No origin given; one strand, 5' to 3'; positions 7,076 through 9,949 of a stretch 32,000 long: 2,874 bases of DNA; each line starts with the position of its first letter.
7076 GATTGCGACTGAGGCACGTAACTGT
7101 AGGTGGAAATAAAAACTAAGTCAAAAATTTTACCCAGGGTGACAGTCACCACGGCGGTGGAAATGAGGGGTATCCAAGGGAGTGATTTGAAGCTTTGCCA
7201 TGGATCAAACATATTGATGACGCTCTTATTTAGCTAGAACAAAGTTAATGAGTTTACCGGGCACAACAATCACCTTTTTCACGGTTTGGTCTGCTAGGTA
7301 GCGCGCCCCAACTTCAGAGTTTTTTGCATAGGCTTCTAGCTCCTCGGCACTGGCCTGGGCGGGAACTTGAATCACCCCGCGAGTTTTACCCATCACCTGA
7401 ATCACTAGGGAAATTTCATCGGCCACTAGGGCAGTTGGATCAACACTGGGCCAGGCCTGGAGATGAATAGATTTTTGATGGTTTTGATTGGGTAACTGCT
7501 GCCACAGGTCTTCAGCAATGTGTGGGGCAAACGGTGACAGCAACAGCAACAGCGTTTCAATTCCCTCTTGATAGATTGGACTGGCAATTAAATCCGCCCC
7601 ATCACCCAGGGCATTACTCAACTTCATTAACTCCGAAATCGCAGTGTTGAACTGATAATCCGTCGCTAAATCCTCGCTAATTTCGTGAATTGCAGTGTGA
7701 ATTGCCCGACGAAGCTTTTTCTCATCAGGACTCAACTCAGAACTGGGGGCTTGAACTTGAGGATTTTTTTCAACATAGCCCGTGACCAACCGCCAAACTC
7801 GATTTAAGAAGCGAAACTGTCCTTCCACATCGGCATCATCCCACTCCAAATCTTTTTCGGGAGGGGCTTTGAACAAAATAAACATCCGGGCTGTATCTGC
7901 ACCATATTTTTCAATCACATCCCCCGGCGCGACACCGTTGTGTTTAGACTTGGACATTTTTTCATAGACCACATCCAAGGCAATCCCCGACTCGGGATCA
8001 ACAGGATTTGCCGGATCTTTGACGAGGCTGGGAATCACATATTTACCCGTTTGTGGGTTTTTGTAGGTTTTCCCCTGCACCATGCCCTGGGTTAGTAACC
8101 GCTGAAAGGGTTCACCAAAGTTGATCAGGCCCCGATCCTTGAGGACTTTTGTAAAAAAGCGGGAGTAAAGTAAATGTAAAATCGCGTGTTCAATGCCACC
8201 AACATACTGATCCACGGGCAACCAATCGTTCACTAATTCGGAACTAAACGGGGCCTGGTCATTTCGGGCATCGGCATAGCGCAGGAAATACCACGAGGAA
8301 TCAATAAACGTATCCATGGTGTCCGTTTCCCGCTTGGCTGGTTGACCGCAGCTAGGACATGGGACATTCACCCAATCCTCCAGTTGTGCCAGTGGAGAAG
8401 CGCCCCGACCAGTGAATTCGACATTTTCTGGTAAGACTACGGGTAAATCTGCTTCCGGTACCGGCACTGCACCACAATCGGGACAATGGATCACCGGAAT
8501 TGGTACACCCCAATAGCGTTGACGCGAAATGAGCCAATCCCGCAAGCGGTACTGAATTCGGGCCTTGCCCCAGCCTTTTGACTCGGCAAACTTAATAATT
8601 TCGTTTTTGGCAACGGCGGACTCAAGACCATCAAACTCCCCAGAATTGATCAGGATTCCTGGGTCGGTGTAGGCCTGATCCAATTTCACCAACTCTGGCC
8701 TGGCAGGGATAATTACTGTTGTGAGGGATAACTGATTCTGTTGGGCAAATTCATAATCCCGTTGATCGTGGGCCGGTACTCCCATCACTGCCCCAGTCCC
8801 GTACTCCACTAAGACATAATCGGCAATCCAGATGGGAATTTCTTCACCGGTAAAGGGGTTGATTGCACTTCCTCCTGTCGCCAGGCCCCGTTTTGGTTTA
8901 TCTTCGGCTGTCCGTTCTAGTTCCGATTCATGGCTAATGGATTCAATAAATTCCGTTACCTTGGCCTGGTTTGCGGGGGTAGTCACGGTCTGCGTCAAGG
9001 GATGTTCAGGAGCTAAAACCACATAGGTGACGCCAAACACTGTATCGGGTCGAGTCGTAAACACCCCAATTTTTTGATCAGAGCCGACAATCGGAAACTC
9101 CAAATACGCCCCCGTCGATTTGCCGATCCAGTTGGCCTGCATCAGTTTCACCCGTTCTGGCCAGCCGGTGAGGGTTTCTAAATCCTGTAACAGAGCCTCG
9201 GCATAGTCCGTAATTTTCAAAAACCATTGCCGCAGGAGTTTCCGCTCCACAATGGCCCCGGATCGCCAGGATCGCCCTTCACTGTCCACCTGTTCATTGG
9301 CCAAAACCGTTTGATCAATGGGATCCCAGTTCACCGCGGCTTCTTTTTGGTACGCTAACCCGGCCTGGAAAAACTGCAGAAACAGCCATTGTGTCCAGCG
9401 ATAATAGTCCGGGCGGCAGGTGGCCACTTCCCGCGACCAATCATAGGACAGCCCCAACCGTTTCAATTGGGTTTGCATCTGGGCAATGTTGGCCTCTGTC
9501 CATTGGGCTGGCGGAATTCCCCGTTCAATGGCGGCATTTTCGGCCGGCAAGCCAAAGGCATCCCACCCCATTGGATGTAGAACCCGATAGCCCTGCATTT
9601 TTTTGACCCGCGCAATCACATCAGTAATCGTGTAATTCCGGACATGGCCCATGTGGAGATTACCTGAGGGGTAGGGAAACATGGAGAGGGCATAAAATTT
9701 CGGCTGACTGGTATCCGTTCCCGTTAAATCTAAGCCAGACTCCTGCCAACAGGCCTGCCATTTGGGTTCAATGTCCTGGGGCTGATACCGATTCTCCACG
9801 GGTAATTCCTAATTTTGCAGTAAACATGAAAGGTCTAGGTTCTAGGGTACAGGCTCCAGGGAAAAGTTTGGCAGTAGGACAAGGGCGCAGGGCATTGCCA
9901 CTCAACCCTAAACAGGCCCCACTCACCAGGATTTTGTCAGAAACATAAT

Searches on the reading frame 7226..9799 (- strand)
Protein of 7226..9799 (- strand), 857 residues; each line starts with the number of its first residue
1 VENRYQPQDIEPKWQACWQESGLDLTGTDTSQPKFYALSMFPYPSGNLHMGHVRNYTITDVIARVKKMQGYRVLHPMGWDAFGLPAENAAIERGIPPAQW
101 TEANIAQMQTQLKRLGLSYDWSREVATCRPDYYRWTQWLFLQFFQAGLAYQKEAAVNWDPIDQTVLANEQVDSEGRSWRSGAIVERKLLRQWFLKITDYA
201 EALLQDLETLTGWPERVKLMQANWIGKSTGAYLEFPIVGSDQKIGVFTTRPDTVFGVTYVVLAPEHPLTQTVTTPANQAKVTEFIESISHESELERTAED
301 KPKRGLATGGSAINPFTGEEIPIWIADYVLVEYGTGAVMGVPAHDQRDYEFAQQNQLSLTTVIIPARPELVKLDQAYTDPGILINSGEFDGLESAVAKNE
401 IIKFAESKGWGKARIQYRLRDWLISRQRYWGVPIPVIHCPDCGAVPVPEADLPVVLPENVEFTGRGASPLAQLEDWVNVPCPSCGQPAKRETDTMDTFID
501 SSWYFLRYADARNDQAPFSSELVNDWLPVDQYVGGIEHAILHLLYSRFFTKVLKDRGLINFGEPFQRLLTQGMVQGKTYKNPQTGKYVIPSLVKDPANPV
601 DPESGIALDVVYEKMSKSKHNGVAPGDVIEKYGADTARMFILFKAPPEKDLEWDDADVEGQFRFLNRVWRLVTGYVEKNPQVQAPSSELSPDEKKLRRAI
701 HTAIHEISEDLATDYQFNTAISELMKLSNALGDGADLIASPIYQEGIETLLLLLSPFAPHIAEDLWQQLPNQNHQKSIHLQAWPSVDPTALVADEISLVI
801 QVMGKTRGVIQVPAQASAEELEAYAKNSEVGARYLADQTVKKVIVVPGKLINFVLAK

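Call 40: find_homologous_proteins(query=window:7226-9799:-, max_evalue=1e-200)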
Query window:7226-9799:- (857 aa): 7980 proteins with E <= 1e-200 among 8000 candidates; the best 120 are listed.
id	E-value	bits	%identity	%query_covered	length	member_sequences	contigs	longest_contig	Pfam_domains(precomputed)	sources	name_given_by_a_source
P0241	0.0e+0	1995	100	100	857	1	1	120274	PF09334.18,PF01406.26,PF08264.20,PF13603.13,PF00133.29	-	-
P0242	0.0e+0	1813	90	100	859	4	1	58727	PF09334.18,PF01406.26,PF08264.20,PF13603.13,PF00133.29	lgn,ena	-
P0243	0.0e+0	1744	86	100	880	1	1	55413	PF09334.18,PF01406.26,PF08264.20,PF13603.13,PF00133.29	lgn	-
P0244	0.0e+0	1517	75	100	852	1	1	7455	PF09334.18,PF08264.20,PF13603.13,PF00133.29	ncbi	ncbi:MAG: leucine--tRNA ligase [Leptolyngbyaceae cyanobacterium]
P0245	0.0e+0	1516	75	100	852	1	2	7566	PF09334.18,PF08264.20,PF13603.13,PF00133.29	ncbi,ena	-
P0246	0.0e+0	1506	75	100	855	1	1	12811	PF09334.18,PF01406.26,PF08264.20,PF13603.13,PF00133.29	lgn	-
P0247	0.0e+0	1498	75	100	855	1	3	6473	PF09334.18,PF01406.26,PF08264.20,PF13603.13,PF00133.29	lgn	-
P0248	0.0e+0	1498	74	100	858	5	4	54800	PF09334.18,PF08264.20,PF13603.13,PF00133.29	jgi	-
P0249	0.0e+0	1497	75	100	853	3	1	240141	PF09334.18,PF01406.26,PF08264.20,PF13603.13,PF00133.29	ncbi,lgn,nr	ncbi:MAG: leucine--tRNA ligase [Kastovskya adunca ATA6-11-RM4]|nr:leucine--tRNA ligase [Kastovskya a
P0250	0.0e+0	1492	73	100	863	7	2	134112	PF09334.18,PF08264.20,PF13603.13,PF00133.29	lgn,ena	-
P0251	0.0e+0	1490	74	100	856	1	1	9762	PF09334.18,PF08264.20,PF13603.13,PF00133.29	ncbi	-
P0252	0.0e+0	1489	74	100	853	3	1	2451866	PF09334.18,PF01406.26,PF08264.20,PF13603.13,PF00133.29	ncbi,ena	-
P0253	0.0e+0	1488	73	100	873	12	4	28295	PF09334.18,PF08264.20,PF13603.13,PF00133.29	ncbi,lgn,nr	ncbi:MAG TPA: leucine--tRNA ligase [Cyanobacteria bacterium UBA11369]|nr:leucine--tRNA ligase [Cyano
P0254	0.0e+0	1488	75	100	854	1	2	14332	PF09334.18,PF08264.20,PF13603.13,PF00133.29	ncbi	-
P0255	0.0e+0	1486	75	100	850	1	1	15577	PF09334.18,PF08264.20,PF13603.13,PF00133.29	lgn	-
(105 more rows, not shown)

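Call 41: find_encoding_contigs(protein=P0242, flank=10000, max_places=4)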
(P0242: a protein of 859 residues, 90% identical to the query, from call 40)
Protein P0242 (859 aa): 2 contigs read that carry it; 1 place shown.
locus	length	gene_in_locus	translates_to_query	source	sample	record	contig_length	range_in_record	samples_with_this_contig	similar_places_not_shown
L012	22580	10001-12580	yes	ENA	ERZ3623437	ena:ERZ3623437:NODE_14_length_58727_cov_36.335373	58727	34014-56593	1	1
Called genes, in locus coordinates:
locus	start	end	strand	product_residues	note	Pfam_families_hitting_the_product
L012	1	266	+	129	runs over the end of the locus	-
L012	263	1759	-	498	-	PF27677:EGY3_M, PF02163:Peptidase_M50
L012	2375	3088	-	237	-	PF01126:Heme_oxygenase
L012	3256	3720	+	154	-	PF02367:TsaE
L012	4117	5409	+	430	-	PF12770:CHAT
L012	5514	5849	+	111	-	PF10664:NdhM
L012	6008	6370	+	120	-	-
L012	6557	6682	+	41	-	PF02533:PsbK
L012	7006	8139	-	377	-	PF04055:Radical_SAM, PF06968:BATS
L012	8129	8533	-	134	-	PF00903:Glyoxalase, PF13669:Glyoxalase_4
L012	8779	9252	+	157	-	PF13274:SocA_Panacea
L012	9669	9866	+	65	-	-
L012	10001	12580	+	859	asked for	PF00133:tRNA-synt_1, PF01406:tRNA-synt_1e (faint), PF09334:tRNA-synt_1g, PF13603:tRNA-synt_1_2, PF00133:tRNA-synt_1, PF08264:Anticodon_1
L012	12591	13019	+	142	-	-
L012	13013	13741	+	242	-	PF00702:Hydrolase, PF13419:HAD_2, PF13242:Hydrolase_like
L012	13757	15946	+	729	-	PF13844:Glyco_transf_41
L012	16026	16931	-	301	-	PF00535:Glycos_transf_2, PF10111:Glyco_tranf_2_2, PF13641:Glyco_tranf_2_3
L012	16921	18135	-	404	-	PF13439:Glyco_transf_4, PF20706:GT4-conflict (weak), PF00534:Glycos_transf_1, PF13692:Glyco_trans_1_4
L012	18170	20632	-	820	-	PF20706:GT4-conflict (weak), PF00534:Glycos_transf_1, PF13692:Glyco_trans_1_4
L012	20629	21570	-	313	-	PF00535:Glycos_transf_2, PF10111:Glyco_tranf_2_2, PF13641:Glyco_tranf_2_3 (weak)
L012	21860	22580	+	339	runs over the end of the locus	PF01218:Coprogen_oxidas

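Call 42: find_encoding_contigs(protein=P0243, flank=10000, max_places=4)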
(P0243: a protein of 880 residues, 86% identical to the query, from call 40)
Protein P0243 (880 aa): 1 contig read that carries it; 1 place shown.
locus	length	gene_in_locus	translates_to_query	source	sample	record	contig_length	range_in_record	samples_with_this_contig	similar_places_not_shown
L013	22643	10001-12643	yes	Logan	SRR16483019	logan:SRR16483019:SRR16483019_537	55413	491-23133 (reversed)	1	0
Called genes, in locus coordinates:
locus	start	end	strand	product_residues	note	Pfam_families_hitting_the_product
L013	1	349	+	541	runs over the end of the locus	PF20154:LNT_N, PF00795:CN_hydrolase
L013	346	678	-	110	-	-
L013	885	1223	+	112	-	-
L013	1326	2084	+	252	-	PF13489:Methyltransf_23, PF07021:MetW (weak), PF13847:Methyltransf_31, PF08241:Methyltransf_11, PF08242:Methyltransf_12, PF13649:Methyltransf_25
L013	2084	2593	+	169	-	PF00383:dCMP_cyt_deam_1, PF14437:MafB19-deam, PF14439:Bd3614-deam (weak)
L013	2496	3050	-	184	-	PF01288:HPPK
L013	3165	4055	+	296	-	PF03437:BtpA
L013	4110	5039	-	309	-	PF00561:Abhydrolase_1, PF12146:Hydrolase_4, PF12697:Abhydrolase_6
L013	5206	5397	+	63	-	PF02533:PsbK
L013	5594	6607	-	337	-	PF02322:Cyt_bd_oxida_II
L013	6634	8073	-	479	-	PF01654:Cyt_bd_oxida_I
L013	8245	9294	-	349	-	PF04055:Radical_SAM, PF06968:BATS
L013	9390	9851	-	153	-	PF00903:Glyoxalase, PF13669:Glyoxalase_4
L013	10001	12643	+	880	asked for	PF00133:tRNA-synt_1, PF01406:tRNA-synt_1e (faint), PF09334:tRNA-synt_1g, PF13603:tRNA-synt_1_2, PF00133:tRNA-synt_1, PF08264:Anticodon_1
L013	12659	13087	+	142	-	-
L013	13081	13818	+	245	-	PF00702:Hydrolase, PF13419:HAD_2, PF13242:Hydrolase_like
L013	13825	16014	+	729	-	PF13431:TPR_17 (faint), PF13844:Glyco_transf_41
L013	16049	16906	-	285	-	PF08379:Bact_transglu_N, PF01841:Transglut_core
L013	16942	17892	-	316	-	PF04168:Alpha-E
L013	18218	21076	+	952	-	PF02660:G3P_acyltransf, PF01326:PPDK_N, PF27448:Rph_4th, PF00391:PEP-utilizers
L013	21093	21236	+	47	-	-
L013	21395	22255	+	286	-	PF03462:PCRF, PF00472:RF-1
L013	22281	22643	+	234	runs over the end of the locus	PF01746:tRNA_m1G_MT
